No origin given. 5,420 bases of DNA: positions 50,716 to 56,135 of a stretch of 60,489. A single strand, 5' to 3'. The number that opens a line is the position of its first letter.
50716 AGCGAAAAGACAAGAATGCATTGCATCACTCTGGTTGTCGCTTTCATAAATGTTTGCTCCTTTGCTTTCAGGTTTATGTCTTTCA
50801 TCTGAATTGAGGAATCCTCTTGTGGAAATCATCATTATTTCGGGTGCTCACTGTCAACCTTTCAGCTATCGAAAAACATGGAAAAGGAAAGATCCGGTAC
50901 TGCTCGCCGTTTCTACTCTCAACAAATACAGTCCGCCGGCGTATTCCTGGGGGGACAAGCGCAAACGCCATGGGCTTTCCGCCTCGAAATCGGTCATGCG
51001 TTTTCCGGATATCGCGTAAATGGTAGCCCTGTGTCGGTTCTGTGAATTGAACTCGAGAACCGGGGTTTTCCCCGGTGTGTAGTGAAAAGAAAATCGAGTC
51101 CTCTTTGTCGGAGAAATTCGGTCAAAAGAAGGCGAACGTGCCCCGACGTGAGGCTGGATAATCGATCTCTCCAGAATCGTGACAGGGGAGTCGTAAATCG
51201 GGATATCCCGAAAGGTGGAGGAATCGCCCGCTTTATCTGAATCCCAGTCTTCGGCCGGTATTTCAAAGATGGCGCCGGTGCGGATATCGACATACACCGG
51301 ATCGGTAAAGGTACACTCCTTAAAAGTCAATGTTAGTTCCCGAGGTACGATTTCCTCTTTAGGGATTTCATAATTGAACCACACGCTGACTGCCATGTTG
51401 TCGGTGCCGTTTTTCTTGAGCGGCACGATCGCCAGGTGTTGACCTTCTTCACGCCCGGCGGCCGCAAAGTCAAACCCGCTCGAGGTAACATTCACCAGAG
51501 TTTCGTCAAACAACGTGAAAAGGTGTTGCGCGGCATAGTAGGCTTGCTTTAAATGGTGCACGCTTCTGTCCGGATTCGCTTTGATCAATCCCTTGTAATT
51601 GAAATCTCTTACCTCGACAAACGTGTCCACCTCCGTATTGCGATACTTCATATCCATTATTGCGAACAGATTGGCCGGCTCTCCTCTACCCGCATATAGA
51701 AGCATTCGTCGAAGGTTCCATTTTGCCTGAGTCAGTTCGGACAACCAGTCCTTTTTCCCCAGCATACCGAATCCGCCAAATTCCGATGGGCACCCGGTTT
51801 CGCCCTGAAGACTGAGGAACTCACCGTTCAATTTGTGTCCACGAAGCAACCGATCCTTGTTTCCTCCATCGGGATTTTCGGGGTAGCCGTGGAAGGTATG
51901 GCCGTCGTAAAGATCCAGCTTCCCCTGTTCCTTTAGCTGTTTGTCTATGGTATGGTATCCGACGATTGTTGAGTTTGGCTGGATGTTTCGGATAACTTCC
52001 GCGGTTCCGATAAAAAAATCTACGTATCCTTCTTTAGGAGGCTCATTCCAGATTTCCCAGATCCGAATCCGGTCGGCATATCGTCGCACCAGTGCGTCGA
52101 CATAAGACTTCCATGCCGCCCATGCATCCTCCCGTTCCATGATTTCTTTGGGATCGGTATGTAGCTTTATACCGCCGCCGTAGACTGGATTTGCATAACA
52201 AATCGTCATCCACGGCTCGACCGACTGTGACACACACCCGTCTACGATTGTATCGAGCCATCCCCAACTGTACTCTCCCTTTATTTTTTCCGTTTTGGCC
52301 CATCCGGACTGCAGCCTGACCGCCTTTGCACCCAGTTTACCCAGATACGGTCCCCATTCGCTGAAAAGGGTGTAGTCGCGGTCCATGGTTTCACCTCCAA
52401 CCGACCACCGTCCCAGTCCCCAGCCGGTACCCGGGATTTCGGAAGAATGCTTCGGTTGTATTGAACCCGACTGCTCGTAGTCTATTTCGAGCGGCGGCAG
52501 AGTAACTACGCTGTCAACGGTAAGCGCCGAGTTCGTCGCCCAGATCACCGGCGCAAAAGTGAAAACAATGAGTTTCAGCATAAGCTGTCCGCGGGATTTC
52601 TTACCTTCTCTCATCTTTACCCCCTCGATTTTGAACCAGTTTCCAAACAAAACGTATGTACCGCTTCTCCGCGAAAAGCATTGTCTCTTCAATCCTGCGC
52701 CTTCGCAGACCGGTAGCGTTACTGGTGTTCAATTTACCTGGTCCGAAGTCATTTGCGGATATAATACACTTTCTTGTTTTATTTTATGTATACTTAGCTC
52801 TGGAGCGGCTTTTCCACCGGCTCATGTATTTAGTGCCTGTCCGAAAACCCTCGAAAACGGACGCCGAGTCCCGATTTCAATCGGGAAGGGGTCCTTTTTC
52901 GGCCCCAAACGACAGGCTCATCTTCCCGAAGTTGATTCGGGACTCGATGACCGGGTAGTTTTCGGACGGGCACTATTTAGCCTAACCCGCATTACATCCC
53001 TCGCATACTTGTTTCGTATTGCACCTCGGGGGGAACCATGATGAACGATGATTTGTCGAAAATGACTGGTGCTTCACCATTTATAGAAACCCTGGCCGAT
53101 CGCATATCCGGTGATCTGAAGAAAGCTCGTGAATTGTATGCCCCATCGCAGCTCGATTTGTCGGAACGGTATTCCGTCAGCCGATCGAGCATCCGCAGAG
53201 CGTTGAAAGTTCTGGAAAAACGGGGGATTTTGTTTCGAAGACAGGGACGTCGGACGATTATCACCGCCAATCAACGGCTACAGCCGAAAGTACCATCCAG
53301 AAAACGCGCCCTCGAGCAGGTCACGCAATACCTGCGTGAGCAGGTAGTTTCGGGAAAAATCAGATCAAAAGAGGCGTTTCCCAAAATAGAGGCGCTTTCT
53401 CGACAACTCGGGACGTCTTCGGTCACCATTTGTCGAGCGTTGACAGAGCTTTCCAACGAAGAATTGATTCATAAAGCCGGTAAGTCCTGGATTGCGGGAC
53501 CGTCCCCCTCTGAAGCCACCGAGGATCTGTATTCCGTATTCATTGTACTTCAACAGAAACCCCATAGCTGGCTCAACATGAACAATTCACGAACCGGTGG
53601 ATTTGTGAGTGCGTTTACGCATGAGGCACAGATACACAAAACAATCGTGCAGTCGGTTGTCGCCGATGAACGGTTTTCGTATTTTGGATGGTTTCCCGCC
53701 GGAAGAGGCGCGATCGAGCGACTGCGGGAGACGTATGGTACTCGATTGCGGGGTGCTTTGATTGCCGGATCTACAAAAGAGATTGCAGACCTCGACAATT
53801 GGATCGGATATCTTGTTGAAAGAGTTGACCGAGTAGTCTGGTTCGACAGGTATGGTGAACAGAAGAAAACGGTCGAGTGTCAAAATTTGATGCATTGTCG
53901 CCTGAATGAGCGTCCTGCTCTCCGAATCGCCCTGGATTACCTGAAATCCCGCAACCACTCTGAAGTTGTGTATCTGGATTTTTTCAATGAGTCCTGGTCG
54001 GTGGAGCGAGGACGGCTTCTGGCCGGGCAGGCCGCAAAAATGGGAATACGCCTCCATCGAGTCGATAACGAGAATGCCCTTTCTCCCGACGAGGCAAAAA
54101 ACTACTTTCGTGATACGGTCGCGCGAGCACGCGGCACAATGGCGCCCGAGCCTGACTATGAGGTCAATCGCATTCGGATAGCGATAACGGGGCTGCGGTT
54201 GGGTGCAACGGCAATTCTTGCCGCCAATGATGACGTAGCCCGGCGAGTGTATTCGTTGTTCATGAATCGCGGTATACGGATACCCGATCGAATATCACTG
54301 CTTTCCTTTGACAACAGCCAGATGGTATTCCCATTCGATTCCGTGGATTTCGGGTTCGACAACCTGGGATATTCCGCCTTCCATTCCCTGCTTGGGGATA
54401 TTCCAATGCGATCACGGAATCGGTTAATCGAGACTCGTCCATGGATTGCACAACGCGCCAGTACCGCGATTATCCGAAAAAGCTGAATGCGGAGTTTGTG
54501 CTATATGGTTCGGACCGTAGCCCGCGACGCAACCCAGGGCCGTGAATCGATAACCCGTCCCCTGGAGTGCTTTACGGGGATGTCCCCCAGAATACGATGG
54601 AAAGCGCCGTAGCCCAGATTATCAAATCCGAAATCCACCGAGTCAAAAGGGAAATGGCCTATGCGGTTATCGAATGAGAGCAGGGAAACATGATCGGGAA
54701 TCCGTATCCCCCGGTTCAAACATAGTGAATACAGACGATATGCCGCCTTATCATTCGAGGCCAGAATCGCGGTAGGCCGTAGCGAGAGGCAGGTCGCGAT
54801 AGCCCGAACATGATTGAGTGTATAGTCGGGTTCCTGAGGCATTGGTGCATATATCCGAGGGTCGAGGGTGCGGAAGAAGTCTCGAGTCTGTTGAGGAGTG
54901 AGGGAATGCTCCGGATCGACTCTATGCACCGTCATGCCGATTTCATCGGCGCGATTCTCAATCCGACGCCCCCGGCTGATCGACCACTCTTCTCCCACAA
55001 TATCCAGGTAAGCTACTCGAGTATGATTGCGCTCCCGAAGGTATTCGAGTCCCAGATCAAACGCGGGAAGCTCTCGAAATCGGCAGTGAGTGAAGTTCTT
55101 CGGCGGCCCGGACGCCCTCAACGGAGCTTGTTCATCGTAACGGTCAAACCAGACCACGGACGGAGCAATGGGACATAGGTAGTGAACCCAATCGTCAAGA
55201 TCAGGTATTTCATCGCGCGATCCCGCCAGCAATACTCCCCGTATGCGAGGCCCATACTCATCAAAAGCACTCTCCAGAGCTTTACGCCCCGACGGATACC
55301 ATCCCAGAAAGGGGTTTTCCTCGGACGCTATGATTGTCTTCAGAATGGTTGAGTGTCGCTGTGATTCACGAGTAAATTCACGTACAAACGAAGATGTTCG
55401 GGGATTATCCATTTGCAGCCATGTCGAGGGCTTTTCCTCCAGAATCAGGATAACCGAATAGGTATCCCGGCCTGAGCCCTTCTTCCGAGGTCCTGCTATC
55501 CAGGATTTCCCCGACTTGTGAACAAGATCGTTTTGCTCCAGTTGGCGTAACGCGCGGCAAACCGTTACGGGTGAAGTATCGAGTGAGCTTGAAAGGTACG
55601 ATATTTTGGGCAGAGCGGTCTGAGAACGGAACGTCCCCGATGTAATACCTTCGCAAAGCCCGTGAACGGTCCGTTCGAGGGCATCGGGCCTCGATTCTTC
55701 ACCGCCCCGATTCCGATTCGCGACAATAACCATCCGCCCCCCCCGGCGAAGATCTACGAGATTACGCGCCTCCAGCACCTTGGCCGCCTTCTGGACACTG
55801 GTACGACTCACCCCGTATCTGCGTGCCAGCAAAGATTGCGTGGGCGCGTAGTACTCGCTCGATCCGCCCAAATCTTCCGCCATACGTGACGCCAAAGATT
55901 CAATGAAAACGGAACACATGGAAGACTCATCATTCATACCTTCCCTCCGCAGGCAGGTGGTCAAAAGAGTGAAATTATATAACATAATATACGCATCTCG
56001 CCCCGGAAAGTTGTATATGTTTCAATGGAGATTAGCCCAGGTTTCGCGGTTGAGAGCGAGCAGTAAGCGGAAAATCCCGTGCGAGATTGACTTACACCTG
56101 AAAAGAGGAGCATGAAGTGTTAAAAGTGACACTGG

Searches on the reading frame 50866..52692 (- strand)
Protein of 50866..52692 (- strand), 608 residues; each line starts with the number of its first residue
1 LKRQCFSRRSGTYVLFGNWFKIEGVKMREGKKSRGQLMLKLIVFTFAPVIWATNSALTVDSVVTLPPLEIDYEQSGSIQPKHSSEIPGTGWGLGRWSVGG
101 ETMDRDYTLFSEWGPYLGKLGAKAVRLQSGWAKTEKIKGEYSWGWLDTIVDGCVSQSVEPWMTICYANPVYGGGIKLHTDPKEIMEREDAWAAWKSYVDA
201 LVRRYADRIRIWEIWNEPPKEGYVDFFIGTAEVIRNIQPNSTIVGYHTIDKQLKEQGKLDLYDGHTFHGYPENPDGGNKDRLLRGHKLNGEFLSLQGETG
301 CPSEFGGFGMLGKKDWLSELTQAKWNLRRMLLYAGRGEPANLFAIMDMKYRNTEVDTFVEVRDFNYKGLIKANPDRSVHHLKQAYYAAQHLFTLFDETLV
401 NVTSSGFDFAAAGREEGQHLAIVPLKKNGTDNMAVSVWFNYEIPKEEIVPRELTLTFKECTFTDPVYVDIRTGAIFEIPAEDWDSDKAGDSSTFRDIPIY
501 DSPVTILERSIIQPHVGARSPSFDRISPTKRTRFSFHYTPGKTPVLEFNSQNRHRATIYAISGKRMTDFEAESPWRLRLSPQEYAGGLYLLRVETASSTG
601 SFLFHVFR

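Call 31: search_protein_families(library=pfam, proteins=[window:50866-52692:-], max_evalue=0.01)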
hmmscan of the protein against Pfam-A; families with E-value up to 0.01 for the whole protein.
window:50866-52692:- (608 aa): 1 family
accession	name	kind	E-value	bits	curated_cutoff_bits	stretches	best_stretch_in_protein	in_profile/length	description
PF01229.23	Glyco_hydro_39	-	0.0029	16.9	26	1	138-225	71-175/472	Glycosyl hydrolases family 39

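Call 38: search_protein_families(library=ncbifam, proteins=[window:50866-52692:-], max_evalue=0.05)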
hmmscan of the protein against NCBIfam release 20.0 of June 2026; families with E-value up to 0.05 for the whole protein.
window:50866-52692:- (608 aa): 1 family
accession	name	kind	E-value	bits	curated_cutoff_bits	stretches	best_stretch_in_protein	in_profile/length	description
TIGR03356.1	BGL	equivalog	0.0022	17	478.5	1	117-231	63-175/427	GH1 family beta-glucosidase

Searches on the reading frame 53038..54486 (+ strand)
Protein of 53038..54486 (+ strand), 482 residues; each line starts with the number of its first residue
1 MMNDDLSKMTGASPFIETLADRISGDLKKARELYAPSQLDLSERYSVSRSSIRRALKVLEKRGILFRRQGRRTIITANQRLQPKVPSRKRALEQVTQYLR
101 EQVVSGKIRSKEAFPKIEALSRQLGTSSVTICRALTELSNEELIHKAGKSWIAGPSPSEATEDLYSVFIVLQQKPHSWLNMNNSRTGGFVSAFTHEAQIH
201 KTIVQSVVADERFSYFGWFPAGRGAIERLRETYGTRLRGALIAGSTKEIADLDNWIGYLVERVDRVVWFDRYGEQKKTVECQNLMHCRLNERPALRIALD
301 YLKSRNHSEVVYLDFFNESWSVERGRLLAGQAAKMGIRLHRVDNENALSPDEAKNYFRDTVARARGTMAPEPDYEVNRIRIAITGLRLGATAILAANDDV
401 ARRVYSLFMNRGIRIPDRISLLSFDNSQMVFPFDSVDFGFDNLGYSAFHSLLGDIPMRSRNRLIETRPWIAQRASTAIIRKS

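Call 31: search_protein_families(library=pfam, proteins=[window:53038-54486:+], max_evalue=0.01)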
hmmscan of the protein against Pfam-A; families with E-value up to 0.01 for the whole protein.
window:53038-54486:+ (482 aa): 17 families
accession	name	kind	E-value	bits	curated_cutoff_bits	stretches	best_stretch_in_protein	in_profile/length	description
PF00392.27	GntR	-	3.3e-18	65.5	27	2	36-74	25-63/64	Bacterial regulatory proteins, gntR family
PF13377.12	Peripla_BP_3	-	8.4e-13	49.2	26.5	1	300-475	2-166/167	Periplasmic binding protein-like domain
PF13545.12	HTH_Crp_2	-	9.1e-10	38.8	27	2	35-81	22-67/70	Crp-like helix-turn-helix domain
PF08220.18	HTH_DeoR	-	7.3e-08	32.5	21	1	40-76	19-55/57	DeoR-like helix-turn-helix domain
PF25213.1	HVO_A0261_N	-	2.8e-07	30.8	35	1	37-71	26-60/86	HVO_A0261 N-terminal domain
PF13730.12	HTH_36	-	7.1e-07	29.4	25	1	36-65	26-55/55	Helix-turn-helix domain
PF08279.18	HTH_11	-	2.5e-05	24.5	25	1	40-64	20-44/55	HTH domain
PF01047.28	MarR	-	0.00011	22.5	24.6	0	36-69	18-51/59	MarR family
PF12802.13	MarR_2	-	0.00028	21.4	27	0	40-68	25-53/61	MarR family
PF01978.25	TrmB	-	0.00034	20.8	25.6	1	40-77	27-64/68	Sugar-specific transcriptional regulator TrmB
PF14502.12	HTH_41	-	0.0012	18.7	25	0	40-71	11-43/48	Helix-turn-helix domain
PF13412.12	HTH_24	-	0.0015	18.5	21.9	1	37-64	19-46/48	Winged helix-turn-helix DNA-binding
PF14394.12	DUF4423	-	0.0017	18.7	30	0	41-102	42-102/165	Domain of unknown function (DUF4423)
PF21984.2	DnaD_N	-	0.0026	18.4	27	0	108-146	29-67/101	DnaD N-terminal domain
PF08461.16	HTH_12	-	0.0073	16.7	21.4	0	44-76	27-59/66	Ribonuclease R winged-helix domain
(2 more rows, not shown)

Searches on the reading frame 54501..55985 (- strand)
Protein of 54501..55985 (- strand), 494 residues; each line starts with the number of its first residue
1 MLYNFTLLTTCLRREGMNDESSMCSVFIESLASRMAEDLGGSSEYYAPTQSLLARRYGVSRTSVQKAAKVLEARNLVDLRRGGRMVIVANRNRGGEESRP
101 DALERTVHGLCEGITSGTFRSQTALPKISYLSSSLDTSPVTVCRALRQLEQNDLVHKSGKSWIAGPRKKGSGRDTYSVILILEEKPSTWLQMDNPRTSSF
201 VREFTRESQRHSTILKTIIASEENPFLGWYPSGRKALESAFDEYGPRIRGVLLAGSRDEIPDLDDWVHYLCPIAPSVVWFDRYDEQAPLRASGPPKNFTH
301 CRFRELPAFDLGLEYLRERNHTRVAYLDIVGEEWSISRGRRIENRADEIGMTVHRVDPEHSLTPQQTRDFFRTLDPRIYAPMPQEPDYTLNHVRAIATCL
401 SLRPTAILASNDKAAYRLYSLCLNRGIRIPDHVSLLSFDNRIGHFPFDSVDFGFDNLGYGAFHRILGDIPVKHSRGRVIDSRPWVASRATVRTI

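Call 31: search_protein_families(library=pfam, proteins=[window:54501-55985:-], max_evalue=0.01)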
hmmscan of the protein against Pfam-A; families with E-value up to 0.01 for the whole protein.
window:54501-55985:- (494 aa): 11 families
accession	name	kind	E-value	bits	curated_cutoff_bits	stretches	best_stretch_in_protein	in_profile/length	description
PF00392.27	GntR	-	6.3e-14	51.8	27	2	107-156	6-55/64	Bacterial regulatory proteins, gntR family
PF13377.12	Peripla_BP_3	-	8.9e-14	52.3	26.5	1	314-470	2-146/167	Periplasmic binding protein-like domain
PF13545.12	HTH_Crp_2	-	2.2e-10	40.8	27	2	46-92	21-65/70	Crp-like helix-turn-helix domain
PF12802.13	MarR_2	-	2e-07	31.5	27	1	48-81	21-54/61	MarR family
PF14502.12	HTH_41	-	1.4e-06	28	25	1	53-85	12-44/48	Helix-turn-helix domain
PF13730.12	HTH_36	-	7.8e-06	26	25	1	48-76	26-54/55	Helix-turn-helix domain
PF01047.28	MarR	-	1.8e-05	25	24.6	0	127-158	19-50/59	MarR family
PF25213.1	HVO_A0261_N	-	2.9e-05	24.3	35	0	131-161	30-60/86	HVO_A0261 N-terminal domain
PF08279.18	HTH_11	-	0.0011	19.2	25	0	51-94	19-53/55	HTH domain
PF01325.25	Fe_dep_repress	-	0.0013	19.3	26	0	125-160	22-57/60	Iron dependent repressor, N-terminal DNA binding domain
PF01978.25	TrmB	-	0.0024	18.1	25.6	0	52-88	27-63/68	Sugar-specific transcriptional regulator TrmB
